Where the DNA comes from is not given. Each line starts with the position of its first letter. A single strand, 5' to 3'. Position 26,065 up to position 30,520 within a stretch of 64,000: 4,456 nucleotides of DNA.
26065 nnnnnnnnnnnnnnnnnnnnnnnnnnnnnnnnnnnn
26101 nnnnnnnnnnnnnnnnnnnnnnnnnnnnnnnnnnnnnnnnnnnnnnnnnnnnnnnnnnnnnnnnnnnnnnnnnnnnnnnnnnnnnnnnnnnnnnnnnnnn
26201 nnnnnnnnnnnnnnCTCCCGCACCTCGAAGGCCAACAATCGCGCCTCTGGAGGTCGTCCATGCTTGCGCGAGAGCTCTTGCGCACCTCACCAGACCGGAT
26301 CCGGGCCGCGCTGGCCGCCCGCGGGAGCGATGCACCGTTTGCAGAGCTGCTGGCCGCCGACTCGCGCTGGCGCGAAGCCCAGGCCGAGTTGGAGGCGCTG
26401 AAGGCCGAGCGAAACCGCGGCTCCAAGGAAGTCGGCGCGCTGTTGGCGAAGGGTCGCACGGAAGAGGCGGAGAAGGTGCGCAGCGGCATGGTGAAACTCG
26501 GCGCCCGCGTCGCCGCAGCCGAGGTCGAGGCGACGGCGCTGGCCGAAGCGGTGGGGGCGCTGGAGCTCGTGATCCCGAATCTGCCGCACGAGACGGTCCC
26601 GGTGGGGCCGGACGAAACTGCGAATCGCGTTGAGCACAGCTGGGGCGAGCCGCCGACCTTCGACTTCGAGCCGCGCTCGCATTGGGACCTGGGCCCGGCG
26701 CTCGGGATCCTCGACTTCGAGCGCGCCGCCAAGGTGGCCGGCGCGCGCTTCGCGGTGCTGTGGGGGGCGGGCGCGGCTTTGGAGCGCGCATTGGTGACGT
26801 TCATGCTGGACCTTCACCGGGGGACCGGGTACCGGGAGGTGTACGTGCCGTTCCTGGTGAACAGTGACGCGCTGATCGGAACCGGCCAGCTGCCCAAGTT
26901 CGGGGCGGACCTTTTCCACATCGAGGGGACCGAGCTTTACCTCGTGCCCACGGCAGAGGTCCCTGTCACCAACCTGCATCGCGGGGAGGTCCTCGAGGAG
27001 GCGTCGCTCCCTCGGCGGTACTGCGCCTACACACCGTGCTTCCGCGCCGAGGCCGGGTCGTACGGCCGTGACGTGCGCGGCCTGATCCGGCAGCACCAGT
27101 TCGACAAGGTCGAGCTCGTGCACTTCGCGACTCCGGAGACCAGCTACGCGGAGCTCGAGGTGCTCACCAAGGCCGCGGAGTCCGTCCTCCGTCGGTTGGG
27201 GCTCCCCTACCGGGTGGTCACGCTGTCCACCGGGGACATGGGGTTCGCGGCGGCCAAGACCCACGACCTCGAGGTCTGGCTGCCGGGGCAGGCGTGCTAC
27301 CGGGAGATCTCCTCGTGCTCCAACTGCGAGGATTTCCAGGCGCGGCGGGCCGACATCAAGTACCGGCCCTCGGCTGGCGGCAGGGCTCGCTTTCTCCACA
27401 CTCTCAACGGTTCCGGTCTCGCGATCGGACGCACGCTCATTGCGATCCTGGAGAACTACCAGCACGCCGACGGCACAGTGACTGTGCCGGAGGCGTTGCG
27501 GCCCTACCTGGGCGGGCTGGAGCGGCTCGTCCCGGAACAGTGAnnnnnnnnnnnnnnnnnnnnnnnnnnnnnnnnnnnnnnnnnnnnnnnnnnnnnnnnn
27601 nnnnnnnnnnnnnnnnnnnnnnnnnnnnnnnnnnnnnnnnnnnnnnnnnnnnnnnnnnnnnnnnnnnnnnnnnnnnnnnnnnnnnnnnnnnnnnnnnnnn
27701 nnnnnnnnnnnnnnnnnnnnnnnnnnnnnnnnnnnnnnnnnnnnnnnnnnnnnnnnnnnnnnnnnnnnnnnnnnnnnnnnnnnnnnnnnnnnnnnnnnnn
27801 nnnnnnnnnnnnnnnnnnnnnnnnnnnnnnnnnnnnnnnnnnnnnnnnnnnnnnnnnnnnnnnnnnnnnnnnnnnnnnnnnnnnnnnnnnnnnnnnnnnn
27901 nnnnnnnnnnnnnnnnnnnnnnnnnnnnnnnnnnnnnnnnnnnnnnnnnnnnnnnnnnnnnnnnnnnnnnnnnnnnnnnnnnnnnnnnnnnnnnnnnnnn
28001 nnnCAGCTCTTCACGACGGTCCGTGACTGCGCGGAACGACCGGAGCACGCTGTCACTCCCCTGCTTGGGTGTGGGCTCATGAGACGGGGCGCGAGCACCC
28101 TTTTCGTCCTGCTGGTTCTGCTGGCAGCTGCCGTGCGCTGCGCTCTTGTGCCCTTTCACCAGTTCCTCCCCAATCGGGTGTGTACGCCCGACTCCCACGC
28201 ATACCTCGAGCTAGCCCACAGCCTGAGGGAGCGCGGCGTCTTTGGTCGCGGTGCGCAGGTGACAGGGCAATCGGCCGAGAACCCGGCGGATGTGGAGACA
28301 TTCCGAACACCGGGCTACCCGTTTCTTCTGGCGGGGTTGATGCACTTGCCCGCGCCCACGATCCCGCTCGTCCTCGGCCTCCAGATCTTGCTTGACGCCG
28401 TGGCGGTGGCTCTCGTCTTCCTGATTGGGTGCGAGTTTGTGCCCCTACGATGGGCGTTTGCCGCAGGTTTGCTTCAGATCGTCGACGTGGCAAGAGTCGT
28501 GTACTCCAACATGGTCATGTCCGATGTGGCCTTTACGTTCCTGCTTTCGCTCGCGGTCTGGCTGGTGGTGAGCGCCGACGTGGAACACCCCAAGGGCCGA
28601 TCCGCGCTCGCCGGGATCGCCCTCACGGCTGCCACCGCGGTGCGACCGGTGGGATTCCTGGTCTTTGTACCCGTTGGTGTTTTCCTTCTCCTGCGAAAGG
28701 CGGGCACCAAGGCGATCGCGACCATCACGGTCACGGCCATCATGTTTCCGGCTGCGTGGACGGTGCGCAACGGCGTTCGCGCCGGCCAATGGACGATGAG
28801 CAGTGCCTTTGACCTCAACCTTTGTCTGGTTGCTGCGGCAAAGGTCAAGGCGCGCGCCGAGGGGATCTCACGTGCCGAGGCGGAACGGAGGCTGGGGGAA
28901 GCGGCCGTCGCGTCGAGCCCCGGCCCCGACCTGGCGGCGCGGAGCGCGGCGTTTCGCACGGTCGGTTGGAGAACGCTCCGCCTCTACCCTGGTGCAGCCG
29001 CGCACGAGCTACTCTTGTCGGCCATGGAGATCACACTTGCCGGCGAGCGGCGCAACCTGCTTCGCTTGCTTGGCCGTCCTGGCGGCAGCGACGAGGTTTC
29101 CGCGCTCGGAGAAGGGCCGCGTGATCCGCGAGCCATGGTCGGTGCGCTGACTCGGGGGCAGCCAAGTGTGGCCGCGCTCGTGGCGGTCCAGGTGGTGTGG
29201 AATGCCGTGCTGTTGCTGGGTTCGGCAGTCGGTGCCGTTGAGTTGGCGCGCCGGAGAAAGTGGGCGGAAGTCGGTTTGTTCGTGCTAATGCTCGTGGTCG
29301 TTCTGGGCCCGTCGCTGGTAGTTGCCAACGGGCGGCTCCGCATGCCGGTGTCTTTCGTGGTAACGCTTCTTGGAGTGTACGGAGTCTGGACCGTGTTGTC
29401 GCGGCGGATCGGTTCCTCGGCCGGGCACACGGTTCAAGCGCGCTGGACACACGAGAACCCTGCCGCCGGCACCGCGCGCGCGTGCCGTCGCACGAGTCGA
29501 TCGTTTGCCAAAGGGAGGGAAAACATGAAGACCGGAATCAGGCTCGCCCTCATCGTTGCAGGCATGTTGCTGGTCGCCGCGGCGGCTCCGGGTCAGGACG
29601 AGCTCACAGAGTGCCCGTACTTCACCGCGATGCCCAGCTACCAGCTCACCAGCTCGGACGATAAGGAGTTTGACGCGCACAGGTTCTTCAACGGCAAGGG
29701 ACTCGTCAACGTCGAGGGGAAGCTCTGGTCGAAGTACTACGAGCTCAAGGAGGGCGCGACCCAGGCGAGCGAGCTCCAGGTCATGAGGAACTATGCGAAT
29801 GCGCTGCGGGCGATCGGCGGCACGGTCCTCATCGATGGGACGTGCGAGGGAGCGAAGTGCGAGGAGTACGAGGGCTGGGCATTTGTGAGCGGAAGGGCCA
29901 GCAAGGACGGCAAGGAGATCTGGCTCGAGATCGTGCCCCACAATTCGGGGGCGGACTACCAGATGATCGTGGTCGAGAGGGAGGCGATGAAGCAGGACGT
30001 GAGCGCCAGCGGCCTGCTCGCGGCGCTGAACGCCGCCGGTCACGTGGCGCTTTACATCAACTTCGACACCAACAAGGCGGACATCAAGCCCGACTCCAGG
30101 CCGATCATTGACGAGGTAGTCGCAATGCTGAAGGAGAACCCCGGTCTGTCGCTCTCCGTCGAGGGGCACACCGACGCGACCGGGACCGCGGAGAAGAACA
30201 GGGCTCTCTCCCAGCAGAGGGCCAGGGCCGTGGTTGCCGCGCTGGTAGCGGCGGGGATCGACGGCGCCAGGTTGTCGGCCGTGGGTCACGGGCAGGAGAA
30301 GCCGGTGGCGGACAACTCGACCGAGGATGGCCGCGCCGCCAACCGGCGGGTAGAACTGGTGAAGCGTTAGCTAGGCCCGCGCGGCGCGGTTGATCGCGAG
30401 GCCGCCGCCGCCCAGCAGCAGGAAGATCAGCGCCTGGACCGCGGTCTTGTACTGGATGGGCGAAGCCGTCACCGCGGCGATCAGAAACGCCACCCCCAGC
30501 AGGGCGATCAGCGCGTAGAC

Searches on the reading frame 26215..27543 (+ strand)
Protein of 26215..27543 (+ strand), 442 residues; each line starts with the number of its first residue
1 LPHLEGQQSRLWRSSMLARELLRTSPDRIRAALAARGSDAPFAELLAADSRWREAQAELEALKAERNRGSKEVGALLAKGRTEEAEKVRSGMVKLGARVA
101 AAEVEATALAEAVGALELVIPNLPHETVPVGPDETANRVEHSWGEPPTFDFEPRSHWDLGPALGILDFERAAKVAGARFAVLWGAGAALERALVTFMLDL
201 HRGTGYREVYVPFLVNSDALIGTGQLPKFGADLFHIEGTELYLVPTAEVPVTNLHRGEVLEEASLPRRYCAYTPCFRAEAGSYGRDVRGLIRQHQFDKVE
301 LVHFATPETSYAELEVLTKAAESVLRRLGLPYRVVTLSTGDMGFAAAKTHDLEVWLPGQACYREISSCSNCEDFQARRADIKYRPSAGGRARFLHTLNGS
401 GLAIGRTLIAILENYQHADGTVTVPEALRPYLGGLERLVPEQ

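Call 41: search_protein_families(library=pfam, proteins=[window:26215-27543:+], max_evalue=0.0001)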
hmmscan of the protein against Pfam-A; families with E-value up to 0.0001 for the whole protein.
window:26215-27543:+ (442 aa): 2 families
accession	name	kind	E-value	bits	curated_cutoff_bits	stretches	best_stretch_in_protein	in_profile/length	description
PF00587.30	tRNA-synt_2b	-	2.8e-41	142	29.3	1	238-415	8-179/179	tRNA synthetase class II core domain (G, H, P, S and T)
PF02403.27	Seryl_tRNA_N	-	2.6e-20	73.1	28.2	1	16-124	1-108/108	Seryl-tRNA synthetase N-terminal domain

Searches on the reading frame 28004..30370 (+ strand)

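Call 41: search_protein_families(library=pfam, proteins=[window:28004-30370:+], max_evalue=0.0001)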
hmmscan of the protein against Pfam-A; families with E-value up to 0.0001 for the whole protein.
window:28004-30370:+ (788 aa): 2 families
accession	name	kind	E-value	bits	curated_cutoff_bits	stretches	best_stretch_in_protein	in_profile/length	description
PF00691.25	OmpA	-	1.7e-24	86.4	27.2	1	687-781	2-98/98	OmpA family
PF05359.17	DUF748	-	7.5e-05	21.4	50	0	672-726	868-922/1037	Domain of Unknown Function (DUF748)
